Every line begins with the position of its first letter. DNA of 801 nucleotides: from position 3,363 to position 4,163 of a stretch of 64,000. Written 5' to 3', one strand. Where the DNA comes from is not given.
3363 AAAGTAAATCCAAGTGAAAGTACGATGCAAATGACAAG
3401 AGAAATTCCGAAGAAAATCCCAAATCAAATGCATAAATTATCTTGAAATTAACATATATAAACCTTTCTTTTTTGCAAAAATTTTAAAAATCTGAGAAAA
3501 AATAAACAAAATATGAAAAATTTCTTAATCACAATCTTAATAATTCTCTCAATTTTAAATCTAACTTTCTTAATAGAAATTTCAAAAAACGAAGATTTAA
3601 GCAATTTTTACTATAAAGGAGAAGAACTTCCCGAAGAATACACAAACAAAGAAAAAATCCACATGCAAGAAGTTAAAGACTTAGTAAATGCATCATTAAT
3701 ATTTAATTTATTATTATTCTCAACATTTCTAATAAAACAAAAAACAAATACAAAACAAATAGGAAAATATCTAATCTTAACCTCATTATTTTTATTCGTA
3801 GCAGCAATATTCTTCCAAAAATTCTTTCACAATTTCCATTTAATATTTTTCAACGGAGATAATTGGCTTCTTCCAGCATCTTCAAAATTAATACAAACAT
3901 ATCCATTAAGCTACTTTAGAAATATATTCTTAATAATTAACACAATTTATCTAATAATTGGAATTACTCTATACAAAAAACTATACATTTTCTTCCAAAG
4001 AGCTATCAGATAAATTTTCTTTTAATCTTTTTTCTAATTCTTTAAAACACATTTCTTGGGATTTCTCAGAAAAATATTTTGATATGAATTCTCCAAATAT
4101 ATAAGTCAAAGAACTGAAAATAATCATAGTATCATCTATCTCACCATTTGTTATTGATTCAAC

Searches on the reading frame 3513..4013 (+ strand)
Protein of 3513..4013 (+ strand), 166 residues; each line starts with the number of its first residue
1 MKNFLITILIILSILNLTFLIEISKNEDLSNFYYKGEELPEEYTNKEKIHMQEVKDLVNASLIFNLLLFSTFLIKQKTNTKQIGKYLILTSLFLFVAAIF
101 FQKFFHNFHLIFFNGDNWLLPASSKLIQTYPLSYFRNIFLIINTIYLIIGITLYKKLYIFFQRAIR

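Call 16: search_protein_families(library=pfam, proteins=[window:3513-4013:+], max_evalue=0.1)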
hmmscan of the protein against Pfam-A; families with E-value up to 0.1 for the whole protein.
window:3513-4013:+ (166 aa): 2 families
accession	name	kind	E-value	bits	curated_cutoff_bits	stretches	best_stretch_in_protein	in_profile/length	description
PF07314.17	Lit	-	1.1e-13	52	24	1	45-135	74-176/176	Lipoprotein intramolecular transacylase Lit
PF01309.23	EAV_GS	-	0.027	14.6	25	1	87-164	101-180/196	Equine arteritis virus small envelope glycoprotein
